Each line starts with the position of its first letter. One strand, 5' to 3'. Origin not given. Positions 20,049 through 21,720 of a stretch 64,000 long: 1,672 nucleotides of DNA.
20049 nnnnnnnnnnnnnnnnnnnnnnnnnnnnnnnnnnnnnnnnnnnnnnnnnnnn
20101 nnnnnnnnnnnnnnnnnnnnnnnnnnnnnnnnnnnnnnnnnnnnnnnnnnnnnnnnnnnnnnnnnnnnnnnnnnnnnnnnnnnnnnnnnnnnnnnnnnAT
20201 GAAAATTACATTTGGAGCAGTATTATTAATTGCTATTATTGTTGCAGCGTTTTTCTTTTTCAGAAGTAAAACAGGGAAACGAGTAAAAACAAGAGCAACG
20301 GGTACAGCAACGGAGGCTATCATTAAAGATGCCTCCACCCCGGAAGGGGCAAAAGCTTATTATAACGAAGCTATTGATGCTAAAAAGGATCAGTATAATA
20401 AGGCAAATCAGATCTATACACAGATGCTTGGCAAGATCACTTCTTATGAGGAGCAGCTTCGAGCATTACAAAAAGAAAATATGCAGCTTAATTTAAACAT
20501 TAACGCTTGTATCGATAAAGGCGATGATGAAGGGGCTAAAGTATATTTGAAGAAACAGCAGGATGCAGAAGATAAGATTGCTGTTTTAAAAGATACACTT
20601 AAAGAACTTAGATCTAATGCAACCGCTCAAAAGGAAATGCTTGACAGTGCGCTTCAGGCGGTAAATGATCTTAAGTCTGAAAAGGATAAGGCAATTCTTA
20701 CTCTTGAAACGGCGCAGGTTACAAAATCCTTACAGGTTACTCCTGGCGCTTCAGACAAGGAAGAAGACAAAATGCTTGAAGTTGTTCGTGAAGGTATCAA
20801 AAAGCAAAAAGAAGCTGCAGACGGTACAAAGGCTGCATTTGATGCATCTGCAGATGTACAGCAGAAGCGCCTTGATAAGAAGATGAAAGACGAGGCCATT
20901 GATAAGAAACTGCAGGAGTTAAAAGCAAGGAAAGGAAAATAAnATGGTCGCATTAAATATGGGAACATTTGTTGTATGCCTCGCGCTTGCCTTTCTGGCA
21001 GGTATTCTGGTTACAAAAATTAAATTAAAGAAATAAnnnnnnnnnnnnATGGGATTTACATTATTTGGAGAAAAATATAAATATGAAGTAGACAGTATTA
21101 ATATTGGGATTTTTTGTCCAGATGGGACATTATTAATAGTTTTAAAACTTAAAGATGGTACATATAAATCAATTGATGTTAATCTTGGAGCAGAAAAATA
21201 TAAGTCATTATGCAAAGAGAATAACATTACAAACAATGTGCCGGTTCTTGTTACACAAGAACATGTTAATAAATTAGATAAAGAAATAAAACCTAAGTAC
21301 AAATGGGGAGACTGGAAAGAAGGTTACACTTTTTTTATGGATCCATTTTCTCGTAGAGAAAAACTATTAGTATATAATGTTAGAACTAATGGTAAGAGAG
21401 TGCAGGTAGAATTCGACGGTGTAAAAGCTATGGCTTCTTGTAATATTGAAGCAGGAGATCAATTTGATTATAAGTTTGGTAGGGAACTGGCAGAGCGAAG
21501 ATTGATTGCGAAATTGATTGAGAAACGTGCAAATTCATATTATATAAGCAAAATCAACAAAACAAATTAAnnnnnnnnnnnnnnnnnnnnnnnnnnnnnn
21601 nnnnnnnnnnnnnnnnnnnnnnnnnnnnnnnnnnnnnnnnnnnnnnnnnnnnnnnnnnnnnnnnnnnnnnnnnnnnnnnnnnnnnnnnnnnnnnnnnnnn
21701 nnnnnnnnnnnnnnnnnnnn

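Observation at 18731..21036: Membrane-stress style module: TerY-like vWA, TerD, TM-anchored PspA/IM30 and a 30-aa TM peptide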

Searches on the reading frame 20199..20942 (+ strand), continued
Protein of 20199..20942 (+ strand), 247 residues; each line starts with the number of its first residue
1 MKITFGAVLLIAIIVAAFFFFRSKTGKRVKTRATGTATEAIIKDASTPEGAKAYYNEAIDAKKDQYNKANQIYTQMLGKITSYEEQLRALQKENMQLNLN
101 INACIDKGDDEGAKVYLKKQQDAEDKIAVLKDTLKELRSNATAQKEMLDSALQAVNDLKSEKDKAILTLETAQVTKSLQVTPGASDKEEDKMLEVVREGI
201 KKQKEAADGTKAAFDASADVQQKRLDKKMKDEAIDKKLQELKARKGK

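Call 39: find_encoding_contigs(protein=P0166, flank=8000, max_places=4)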
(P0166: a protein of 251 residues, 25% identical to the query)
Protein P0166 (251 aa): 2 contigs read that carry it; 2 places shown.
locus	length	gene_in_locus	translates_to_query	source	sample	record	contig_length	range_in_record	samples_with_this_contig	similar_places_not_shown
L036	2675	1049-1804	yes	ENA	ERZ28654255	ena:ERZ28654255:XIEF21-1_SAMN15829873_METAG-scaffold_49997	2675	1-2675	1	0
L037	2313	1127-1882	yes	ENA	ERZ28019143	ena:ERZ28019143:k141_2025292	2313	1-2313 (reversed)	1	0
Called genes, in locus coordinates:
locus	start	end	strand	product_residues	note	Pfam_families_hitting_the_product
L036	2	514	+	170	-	?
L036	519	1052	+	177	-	-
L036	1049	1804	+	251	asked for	PF04012:PspA_IM30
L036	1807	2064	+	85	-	-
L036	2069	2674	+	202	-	?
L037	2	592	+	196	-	?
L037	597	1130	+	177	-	-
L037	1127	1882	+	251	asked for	PF04012:PspA_IM30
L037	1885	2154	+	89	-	-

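Call 41: find_encoding_contigs(protein=P0124, flank=8000, max_places=3)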
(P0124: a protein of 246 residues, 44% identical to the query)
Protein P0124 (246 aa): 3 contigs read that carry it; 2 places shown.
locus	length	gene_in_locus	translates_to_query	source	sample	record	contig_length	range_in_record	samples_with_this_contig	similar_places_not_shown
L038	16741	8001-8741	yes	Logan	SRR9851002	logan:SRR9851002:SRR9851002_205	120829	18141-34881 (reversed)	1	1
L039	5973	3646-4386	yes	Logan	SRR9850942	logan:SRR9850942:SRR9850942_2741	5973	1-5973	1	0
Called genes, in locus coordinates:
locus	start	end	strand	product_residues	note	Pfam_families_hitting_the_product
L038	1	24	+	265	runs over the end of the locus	-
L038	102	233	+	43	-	-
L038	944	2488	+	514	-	PF11443:DUF2828, PF25043:DUF7788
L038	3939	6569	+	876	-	PF00690:Cation_ATPase_N, PF00122:E1-E2_ATPase, PF00702:Hydrolase, PF13246:Cation_ATPase, PF00689:Cation_ATPase_C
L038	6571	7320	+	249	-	PF10138:vWA-TerF-like, PF07002:Copine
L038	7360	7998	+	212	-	PF02342:TerD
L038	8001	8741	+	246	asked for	PF04012:PspA_IM30 (weak)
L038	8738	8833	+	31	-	-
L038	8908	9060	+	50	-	-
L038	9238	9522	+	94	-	-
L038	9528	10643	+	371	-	PF14284:PcfJ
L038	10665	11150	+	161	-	-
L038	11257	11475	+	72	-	-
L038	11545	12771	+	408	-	-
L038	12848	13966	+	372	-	PF13479:AAA_24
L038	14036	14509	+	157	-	PF26927:Phage_SPbeta_YorH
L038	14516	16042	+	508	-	-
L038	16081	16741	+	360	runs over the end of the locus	-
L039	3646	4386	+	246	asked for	PF04012:PspA_IM30 (weak)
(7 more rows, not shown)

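Call 49: find_related_loci(query=A4, collection=genome_contigs, flank=8000)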
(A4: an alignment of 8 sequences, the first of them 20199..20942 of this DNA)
Query A4 (247 aa) in genome_contigs; peptide patterns used: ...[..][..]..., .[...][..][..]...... (x = any residue, [..] = any of these).
118 stretches matched a pattern; 7 encode a relative of the query (tblastn E <= 1e-3); 7 distinct loci.
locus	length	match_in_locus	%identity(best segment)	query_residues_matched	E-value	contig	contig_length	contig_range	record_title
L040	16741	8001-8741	100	1-247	3e-161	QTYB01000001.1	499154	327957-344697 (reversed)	Ruminococcus sp. AM36-2AA AM36-2AA.Scaf1, whole genome shotgun sequence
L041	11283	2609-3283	64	19-243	8e-93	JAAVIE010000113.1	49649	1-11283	MAG: Oscillospiraceae bacterium isolate Mgla_MAG_0-bin_16 c_000000090472, whole genome shotgun sequence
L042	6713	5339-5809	64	87-243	6e-61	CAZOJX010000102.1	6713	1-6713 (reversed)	MAG TPA_asm: uncultured Lachnoclostridium sp. isolate SRP350583_co2_442 genome assembly, contig: NODE_17282_length_6713_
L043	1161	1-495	60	72-237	4e-62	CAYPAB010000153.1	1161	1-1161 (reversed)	MAG TPA_asm: uncultured Eubacteriales bacterium isolate SRP350583_co2_379 genome assembly, contig: NODE_154796_length_11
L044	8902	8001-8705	34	15-247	9e-40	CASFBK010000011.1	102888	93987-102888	uncultured Eubacteriales bacterium isolate A83_L3_358358_idba_bin.71 genome assembly, contig: A83_L3_358358_idba_bin.71.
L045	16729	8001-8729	35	4-246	2e-37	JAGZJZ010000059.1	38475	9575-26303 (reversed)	MAG: Clostridiales bacterium isolate L3_133_000G1_dasL3_133_000G1_concoct_15 L3_133_000G1_scaffold_922, whole genome sho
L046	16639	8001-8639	38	38-247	4e-35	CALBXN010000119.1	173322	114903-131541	MAG TPA_asm: uncultured Treponema sp. isolate SRR6425805_bin.27_CONCOCT_v1.1_MAG genome assembly, contig: ERZ1767615.17,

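Call 66: find_encoding_contigs(protein=P0173, flank=7000, max_places=2)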
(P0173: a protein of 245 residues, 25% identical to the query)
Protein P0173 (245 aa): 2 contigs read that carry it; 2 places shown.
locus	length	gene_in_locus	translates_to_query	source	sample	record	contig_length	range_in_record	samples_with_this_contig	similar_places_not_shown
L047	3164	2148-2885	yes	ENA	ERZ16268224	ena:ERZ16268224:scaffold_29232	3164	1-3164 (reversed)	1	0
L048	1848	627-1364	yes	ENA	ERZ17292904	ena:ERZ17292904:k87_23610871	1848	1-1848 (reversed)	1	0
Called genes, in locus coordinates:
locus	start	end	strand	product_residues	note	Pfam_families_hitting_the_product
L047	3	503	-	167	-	?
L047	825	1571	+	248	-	PF00528:BPD_transp_1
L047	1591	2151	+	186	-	-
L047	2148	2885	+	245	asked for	PF04012:PspA_IM30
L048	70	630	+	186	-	-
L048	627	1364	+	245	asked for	PF04012:PspA_IM30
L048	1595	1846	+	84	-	?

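Call 67: find_encoding_contigs(protein=P0161, flank=7000, max_places=2)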
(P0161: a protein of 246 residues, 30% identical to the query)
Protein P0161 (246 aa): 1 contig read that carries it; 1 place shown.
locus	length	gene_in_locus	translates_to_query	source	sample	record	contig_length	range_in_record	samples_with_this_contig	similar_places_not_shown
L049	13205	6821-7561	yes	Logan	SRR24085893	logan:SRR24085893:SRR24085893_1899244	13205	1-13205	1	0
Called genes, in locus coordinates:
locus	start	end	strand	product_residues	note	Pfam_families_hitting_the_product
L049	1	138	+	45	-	?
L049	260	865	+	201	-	-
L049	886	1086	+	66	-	-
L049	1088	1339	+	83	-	-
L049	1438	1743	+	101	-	-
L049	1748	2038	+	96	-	-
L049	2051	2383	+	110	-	-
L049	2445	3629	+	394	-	PF00535:Glycos_transf_2, PF13578:Methyltransf_24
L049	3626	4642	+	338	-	PF01073:3Beta_HSD, PF01370:Epimerase, PF02719:Polysacc_synt_2, PF04321:RmlD_sub_bind, PF07993:NAD_binding_4, PF16363:GDP_Man_Dehyd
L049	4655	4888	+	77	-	PF05154:TM2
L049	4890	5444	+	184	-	-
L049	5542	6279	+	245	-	PF00528:BPD_transp_1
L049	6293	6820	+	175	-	-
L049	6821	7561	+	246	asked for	-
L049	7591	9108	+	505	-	PF09084:NMT1 (weak), PF00691:OmpA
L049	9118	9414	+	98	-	-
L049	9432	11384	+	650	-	PF01145:Band_7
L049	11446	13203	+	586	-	?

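Call 68: search_protein_families(library=pfam, proteins=[L047:1591-2151:+, L049:6293-6820:+, L036:519-1052:+, L049:5542-6279:+, L032:1260-2864:+], max_evalue=1)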
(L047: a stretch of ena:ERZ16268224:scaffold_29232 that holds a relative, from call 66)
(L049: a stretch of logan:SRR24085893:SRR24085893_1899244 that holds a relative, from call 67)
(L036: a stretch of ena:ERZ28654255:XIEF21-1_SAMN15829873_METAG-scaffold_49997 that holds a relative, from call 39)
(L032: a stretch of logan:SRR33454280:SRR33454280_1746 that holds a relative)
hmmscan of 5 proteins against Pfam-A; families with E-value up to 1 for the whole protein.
L047:1591-2151:+ (186 aa): 7 families
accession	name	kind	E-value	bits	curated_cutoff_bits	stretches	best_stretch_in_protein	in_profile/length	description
PF06705.16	SF-assemblin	-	0.019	14.8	30.6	1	100-170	79-149/247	SF-assemblin/beta giardin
PF05791.16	Bacillus_HBL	-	0.026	14.8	29.1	2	97-174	70-142/177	Bacillus haemolytic enterotoxin (HBL)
PF05478.16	Prominin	-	0.1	11.1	34.3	1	84-162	320-399/799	Prominin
PF22470.1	Histone_HNS_N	-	0.11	12.9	24.5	0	118-149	29-60/79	H-NS histone-like proteins, N-terminal domain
PF03070.21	TENA_THI-4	-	0.15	12.2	22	1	63-160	99-194/210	TENA/THI-4/PQQC family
PF06810.17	Phage_scaffold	-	0.16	12.4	35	1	110-181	35-106/170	Phage capsid assembly scaffolding protein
PF10475.15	Vps54_N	-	0.16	11.7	27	1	101-171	30-100/291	Vacuolar-sorting protein 54, of GARP complex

L049:6293-6820:+ (175 aa): 24 families
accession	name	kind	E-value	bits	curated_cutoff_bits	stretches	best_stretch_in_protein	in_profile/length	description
PF02190.22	LON_substr_bdg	-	0.0037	17.6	28.7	1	80-162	72-158/200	ATP-dependent protease La (LON) substrate-binding domain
PF06005.17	ZapB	-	0.0047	17.8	31.5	1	119-154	13-48/71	Cell division protein ZapB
PF19776.5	DUF6262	-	0.0071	17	29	1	72-154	30-107/110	Family of unknown function (DUF6262)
PF12502.13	DUF3710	-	0.012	15.8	25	1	86-137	39-90/177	Protein of unknown function (DUF3710)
PF00038.26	Filament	-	0.016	15.3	40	1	105-160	42-97/313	Intermediate filament protein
PF05010.19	TACC_C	-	0.023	14.9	29.9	1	42-153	78-190/201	Transforming acidic coiled-coil-containing protein (TACC), C-terminal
PF07926.17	TPR_MLP1_2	-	0.027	14.9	36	1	119-156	52-89/129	TPR/MLP1/MLP2-like protein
PF25588.1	DUF7934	-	0.027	14.2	30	1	93-157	137-198/333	Family of unknown function (DUF7934)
PF16888.10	YwqH-like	-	0.03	15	33.7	1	112-148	76-112/123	YwqH-like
PF08614.16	ATG16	-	0.033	14.8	33.7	1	106-160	91-145/200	Autophagy protein 16 (ATG16)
PF06810.17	Phage_scaffold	-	0.035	14.5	35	1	76-155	13-87/170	Phage capsid assembly scaffolding protein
PF08028.16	Acyl-CoA_dh_2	-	0.044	14.5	22.7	1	99-157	24-82/134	Acyl-CoA dehydrogenase, C-terminal domain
PF24918.1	NET2A_C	-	0.046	14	27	1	95-164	93-160/180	NET2A, C-terminal domain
PF24319.2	DUF7491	-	0.049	14.3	30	1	115-155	26-66/90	Coiled-coil region of unknown function (DUF7491)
PF06103.16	DUF948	-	0.062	13.9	37.2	1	117-164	26-73/89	Bacterial protein of unknown function (DUF948)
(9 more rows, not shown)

L036:519-1052:+ (177 aa): 6 families
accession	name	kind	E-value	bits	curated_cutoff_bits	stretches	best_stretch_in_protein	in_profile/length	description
PF02321.23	OEP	-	0.001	19.3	22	1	96-155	84-143/187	Outer membrane efflux protein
PF11932.13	DUF3450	-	0.032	14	32.6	1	72-145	97-173/241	Protein of unknown function (DUF3450)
PF07926.17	TPR_MLP1_2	-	0.055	13.9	36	1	104-165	57-117/129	TPR/MLP1/MLP2-like protein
PF16516.10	CC2-LZ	-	0.14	13.1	35.3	1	125-167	13-55/100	Leucine zipper of domain CC2 of NEMO, NF-kappa-B essential modulator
PF08609.16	Fes1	-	0.16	13.4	22.3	1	111-164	32-77/89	Nucleotide exchange factor Fes1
PF23568.1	ARM_LIN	-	0.94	9.1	27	1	87-164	9-86/230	E3 ubiquitin-protein ligase LIN-like, ARM repeat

L049:5542-6279:+ (245 aa): 1 family
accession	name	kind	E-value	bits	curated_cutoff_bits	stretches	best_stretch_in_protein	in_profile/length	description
PF00528.27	BPD_transp_1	-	1.1e-20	74.6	26.4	1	68-232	2-178/184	Binding-protein-dependent transport system inner membrane component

L032:1260-2864:+ (534 aa): 6 families
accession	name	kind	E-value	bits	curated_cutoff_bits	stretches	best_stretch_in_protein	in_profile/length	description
PF25043.1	DUF7788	-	1.3e-44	152.6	27.1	1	318-507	2-187/221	Domain of unknown function (DUF7788)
PF11443.14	DUF2828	-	2.1e-29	103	29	2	210-288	289-365/405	Domain of unknown function (DUF2828)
PF13519.12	VWA_2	-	0.00089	20.3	27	1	318-430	1-106/107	von Willebrand factor type A domain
PF00092.34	VWA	-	0.029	15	23.8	1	317-440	1-115/174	von Willebrand factor type A domain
PF00960.24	Neocarzinostat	-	0.11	13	25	1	314-341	45-72/110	Neocarzinostatin family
PF19183.5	DUF5865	-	0.24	11.6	26.1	1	302-395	14-111/210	Family of unknown function (DUF5865)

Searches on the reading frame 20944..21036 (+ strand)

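Call 3: search_protein_families(library=pfam, proteins=[window:20944-21036:+], max_evalue=0.1)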
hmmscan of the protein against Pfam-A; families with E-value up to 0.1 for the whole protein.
window:20944-21036:+ (30 aa): 1 family
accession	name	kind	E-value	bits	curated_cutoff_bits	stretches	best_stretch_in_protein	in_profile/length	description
PF04846.18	Herpes_pp38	-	0.0021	18.4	26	1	11-25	48-62/63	Herpesvirus pp38 phosphoprotein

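Call 14: search_protein_families(library=phrogs, proteins=[window:20944-21036:+], max_evalue=0.001)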
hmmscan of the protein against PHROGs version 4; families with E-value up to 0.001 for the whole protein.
window:20944-21036:+ (30 aa): 0 families

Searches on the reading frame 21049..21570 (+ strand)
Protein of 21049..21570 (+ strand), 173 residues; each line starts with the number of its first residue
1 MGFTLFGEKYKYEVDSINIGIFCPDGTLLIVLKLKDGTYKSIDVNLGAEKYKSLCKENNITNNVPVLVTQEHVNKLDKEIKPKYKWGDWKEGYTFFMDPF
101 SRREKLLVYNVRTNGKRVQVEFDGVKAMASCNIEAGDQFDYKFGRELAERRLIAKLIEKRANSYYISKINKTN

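Call 3: search_protein_families(library=pfam, proteins=[window:21049-21570:+], max_evalue=0.1)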
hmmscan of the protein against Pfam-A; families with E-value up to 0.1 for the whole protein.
window:21049-21570:+ (173 aa): 2 families
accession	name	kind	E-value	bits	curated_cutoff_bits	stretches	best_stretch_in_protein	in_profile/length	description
PF02798.26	GST_N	-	0.0015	19.3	20.9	1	29-72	18-62/76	Glutathione S-transferase, N-terminal domain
PF07732.21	Cu-oxidase_3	-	0.036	14.6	21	1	116-143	56-85/119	Multicopper oxidase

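Call 14: search_protein_families(library=phrogs, proteins=[window:21049-21570:+], max_evalue=0.001)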
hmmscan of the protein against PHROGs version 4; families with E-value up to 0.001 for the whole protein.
window:21049-21570:+ (173 aa): 1 family
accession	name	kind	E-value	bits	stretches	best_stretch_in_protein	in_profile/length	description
phrog_9910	-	unknown function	3.7e-06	28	1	81-171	63-140/143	-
